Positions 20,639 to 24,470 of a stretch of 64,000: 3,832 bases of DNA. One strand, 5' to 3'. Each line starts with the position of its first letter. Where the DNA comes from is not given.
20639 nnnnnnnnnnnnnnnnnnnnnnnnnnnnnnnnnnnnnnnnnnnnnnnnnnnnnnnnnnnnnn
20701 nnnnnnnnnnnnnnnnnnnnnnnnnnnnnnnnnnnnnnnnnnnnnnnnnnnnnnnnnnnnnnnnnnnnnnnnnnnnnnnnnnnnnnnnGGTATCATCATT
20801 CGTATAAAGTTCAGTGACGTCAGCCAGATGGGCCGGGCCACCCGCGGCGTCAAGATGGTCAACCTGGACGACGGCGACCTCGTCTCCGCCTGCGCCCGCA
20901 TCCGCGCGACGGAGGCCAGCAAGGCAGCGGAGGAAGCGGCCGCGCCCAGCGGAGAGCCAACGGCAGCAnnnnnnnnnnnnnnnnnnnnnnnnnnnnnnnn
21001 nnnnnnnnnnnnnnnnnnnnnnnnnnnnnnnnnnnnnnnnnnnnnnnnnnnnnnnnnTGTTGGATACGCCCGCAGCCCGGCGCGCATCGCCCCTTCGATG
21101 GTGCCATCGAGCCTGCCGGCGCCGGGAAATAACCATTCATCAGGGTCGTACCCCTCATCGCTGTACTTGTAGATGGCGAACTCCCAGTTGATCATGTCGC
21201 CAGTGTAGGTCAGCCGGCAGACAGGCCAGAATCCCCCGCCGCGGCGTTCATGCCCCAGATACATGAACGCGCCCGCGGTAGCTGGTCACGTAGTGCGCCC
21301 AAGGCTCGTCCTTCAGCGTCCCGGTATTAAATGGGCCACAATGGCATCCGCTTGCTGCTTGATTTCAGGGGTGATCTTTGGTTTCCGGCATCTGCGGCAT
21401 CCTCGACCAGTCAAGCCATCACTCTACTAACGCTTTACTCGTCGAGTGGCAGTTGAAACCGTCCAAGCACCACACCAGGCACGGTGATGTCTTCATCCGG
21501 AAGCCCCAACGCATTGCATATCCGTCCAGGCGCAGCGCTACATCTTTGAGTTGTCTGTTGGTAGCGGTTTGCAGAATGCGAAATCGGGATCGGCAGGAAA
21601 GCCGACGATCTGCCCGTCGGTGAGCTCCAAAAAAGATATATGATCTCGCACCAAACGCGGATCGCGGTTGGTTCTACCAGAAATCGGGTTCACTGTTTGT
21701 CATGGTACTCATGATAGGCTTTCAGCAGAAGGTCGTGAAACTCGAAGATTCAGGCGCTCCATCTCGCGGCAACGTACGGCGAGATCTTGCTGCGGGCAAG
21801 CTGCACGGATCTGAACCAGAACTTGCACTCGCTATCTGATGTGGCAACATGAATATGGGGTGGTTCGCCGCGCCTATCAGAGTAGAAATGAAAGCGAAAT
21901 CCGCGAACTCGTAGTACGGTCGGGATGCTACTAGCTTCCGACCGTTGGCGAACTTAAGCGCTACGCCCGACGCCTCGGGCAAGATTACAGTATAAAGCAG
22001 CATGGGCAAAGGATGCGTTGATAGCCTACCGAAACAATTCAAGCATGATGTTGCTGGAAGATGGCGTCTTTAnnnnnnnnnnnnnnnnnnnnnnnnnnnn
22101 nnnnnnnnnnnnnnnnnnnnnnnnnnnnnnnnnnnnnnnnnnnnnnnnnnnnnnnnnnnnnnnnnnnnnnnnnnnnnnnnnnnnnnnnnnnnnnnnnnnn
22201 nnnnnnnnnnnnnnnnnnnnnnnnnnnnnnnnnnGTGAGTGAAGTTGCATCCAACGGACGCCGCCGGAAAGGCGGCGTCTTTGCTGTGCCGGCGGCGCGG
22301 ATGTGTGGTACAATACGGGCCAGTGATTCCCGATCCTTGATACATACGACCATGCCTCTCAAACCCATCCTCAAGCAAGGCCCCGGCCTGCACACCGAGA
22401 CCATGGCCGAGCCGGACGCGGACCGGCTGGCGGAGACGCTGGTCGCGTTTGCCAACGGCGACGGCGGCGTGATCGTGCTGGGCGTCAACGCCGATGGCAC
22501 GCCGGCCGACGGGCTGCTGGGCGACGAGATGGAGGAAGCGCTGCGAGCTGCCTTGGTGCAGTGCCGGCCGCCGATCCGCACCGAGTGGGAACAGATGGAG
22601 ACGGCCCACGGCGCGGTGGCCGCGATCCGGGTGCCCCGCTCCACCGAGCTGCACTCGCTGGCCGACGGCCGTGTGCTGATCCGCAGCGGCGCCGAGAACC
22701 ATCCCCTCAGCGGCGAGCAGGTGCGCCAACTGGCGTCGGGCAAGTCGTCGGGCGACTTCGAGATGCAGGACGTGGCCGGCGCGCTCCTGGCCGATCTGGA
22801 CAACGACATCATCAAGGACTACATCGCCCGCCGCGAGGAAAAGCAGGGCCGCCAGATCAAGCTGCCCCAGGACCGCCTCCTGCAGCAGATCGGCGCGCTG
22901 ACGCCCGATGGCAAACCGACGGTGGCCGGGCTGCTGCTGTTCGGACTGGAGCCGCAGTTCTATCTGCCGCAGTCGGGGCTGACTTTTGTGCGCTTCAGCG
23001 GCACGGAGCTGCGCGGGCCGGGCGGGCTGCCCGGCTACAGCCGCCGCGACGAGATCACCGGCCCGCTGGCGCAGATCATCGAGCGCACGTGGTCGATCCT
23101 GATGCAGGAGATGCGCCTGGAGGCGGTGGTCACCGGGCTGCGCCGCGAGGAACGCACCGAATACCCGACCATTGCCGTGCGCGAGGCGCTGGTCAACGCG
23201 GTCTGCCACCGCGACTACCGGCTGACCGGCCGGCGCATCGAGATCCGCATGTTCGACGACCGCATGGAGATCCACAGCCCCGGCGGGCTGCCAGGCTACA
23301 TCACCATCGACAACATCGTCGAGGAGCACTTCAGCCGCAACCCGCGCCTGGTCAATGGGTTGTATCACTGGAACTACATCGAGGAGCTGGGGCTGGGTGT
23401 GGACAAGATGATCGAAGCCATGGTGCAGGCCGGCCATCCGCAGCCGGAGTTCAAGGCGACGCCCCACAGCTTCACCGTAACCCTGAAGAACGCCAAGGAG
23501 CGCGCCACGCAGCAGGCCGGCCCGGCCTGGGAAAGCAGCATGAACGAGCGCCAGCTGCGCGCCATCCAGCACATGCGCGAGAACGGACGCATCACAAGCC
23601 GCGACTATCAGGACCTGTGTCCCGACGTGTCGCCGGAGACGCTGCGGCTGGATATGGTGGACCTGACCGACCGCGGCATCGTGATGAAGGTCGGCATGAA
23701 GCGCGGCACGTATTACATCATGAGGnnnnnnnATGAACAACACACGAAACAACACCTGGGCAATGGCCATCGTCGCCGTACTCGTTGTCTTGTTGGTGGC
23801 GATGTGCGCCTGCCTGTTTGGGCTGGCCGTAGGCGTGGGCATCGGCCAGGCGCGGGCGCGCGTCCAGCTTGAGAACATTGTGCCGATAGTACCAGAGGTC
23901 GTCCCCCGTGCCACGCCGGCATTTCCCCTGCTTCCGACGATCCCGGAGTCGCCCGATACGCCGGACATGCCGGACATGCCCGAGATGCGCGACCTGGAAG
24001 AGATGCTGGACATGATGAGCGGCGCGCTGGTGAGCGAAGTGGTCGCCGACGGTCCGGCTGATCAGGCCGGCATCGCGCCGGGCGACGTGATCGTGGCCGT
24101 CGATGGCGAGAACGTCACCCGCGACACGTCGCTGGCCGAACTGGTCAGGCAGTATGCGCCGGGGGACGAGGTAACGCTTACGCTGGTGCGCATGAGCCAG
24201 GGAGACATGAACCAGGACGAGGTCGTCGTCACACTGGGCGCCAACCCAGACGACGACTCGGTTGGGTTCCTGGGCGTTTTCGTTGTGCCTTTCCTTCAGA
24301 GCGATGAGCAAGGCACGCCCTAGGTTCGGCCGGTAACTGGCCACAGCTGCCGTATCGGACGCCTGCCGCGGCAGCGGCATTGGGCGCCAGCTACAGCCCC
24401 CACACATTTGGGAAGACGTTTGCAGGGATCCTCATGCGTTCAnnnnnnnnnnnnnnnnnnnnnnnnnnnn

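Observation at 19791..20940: A 997-bp promoter-vapB-vapC cassette sits inside the gyrA 3' end, flanked by 153-bp direct repeats of the gyrA coding sequence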

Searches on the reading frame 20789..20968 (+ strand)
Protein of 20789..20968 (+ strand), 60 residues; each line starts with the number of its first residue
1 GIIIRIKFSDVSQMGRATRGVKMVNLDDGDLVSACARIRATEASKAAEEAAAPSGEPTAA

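Call 12: search_protein_families(library=pfam, proteins=[window:20789-20968:+], max_evalue=0.01)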
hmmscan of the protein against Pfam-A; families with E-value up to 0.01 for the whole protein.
window:20789-20968:+ (60 aa): 1 family
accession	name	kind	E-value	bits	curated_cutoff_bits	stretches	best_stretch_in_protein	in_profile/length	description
PF03989.18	DNA_gyraseA_C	-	1.7e-10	40.6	27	1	1-38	10-47/48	DNA gyrase C-terminal domain, beta-propeller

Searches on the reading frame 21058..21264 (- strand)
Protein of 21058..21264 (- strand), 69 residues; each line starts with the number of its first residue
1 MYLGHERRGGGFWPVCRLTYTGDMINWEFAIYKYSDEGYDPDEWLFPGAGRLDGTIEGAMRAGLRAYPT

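Call 12: search_protein_families(library=pfam, proteins=[window:21058-21264:-], max_evalue=0.01)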
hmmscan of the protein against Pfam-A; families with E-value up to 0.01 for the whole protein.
window:21058-21264:- (69 aa): 0 families

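Call 61: search_protein_families(library=ncbifam, proteins=[window:21058-21264:-], max_evalue=0.01)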
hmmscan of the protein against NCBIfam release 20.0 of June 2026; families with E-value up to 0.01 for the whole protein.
window:21058-21264:- (69 aa): 0 families

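Call 75: search_protein_families(library=padloc, proteins=[window:21058-21264:-], max_evalue=0.001)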
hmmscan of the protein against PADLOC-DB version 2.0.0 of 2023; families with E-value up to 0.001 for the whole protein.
window:21058-21264:- (69 aa): 0 families

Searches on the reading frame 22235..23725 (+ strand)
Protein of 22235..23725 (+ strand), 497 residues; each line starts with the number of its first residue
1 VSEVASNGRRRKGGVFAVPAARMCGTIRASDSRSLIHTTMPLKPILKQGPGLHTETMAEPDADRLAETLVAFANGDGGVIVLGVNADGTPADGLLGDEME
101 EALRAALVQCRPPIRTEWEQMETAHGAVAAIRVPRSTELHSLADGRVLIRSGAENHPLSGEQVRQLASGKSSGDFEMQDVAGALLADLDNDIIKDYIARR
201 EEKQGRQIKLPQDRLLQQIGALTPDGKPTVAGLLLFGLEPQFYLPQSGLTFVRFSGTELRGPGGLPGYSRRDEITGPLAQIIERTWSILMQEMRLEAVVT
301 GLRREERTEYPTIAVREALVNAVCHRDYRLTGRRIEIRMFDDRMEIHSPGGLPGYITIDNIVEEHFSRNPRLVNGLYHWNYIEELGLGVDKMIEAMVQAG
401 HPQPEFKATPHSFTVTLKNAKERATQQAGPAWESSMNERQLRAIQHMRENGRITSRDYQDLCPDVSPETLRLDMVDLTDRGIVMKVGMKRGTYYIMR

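Call 12: search_protein_families(library=pfam, proteins=[window:22235-23725:+], max_evalue=0.01)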
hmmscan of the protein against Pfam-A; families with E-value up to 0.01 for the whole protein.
window:22235-23725:+ (497 aa): 2 families
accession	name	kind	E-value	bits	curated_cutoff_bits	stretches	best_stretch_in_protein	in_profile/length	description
PF13749.12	HATPase_c_4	-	2e-24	85.8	26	1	332-417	1-89/89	Putative ATP-dependent DNA helicase recG C-terminal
PF04326.19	SLFN_AlbA_2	-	1.2e-12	48.8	25.3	1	62-158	19-117/118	Schlafen, AlbA_2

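Call 61: search_protein_families(library=ncbifam, proteins=[window:22235-23725:+], max_evalue=0.01)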
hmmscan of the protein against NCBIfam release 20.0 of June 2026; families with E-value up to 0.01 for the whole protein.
window:22235-23725:+ (497 aa): 0 families

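Call 75: search_protein_families(library=padloc, proteins=[window:22235-23725:+], max_evalue=0.001)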
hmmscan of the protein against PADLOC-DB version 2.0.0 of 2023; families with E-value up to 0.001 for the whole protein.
window:22235-23725:+ (497 aa): 3 families
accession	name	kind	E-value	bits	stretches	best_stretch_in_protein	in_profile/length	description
PDLC02394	pAgo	-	2.1e-30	103.3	1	62-458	54-476/1121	-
PDLC02402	Aga_SIR2-PNTD1-PNTD2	-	1.6e-13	47.7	1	223-418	366-562/876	Class I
PDLC02418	Aga_SIR2-Kinase-PNTD1-PNTD2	-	1.6e-10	37.8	1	175-356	170-365/756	Class I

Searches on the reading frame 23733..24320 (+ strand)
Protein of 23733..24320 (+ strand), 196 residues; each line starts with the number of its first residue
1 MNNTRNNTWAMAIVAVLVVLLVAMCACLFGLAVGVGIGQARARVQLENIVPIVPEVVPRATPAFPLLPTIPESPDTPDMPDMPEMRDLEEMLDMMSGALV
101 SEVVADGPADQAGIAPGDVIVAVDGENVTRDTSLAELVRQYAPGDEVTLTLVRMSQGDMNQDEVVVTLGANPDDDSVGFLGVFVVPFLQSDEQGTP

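Call 12: search_protein_families(library=pfam, proteins=[window:23733-24320:+], max_evalue=0.01)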
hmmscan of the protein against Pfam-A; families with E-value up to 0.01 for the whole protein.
window:23733-24320:+ (196 aa): 4 families
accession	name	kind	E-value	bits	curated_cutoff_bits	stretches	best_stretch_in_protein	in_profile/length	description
PF17820.7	PDZ_6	-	7.1e-15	54.9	27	1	100-153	2-54/54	PDZ domain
PF13180.12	PDZ_2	-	2.3e-14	53.9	27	1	90-156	12-70/80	PDZ domain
PF00595.29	PDZ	-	2.8e-08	34.4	23.2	1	96-150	25-79/81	PDZ domain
PF14685.13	PDZ_Tricorn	-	2.7e-05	24.5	25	1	105-158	29-82/88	Tricorn protease PDZ domain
